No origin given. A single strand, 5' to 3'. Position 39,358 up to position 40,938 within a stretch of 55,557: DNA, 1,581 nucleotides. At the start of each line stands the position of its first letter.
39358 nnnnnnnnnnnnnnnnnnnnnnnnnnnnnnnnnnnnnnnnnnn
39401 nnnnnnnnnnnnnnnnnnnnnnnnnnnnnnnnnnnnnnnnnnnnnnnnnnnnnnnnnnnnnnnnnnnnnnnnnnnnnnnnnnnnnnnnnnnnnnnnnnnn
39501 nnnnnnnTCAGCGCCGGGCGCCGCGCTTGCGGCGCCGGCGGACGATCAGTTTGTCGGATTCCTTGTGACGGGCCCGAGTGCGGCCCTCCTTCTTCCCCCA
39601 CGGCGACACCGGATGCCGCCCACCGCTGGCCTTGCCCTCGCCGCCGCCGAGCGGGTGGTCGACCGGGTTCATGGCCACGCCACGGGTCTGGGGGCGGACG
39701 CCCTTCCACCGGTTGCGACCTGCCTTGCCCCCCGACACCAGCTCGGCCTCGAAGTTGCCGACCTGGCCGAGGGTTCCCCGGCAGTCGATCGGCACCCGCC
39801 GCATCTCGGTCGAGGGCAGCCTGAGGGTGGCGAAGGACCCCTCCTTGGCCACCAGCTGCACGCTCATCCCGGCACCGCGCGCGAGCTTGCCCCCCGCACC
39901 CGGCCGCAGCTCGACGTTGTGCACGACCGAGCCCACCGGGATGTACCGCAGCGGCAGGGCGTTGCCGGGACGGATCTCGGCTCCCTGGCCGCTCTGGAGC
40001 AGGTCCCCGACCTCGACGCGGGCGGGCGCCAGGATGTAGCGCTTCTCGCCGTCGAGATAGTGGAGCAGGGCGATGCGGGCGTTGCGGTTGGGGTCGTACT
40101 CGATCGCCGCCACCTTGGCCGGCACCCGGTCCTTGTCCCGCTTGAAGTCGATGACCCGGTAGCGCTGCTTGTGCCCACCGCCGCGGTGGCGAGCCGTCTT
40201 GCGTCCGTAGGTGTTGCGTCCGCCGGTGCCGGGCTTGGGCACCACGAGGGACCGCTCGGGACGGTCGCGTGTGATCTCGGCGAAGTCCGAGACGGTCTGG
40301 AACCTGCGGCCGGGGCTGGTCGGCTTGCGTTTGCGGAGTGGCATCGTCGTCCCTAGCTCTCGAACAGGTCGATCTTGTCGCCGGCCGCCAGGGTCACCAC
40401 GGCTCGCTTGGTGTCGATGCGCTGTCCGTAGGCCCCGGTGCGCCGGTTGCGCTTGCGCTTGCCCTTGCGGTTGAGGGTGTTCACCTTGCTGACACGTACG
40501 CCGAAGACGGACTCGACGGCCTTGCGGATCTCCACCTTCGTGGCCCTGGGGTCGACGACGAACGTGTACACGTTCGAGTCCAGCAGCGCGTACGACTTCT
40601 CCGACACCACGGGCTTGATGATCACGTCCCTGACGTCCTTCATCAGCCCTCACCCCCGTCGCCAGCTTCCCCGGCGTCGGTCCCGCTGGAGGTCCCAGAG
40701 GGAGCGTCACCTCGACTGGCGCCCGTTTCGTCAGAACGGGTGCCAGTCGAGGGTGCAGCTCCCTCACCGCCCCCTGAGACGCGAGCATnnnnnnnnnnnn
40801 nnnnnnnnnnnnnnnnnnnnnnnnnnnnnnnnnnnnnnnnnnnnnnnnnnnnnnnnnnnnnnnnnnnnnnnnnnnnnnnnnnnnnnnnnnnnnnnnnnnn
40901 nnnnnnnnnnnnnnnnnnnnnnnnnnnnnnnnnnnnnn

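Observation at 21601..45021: A palindromic repeat family of about 95 bp with at least five copies within 24 kb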

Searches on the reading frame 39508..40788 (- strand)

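Call 14: search_protein_families(library=pfam, proteins=[window:39508-40788:-])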
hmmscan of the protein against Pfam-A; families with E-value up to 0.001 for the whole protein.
window:39508-40788:- (426 aa): 2 families
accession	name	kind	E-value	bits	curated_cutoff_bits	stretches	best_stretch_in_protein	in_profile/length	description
PF03947.24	Ribosomal_L2_C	-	7.2e-51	171.9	33.7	1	274-398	2-126/126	Ribosomal Proteins L2, C-terminal domain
PF00181.30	Ribosomal_L2_N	-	2.1e-34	117.8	23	1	190-264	1-75/77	Ribosomal Proteins L2, RNA binding N-terminal domain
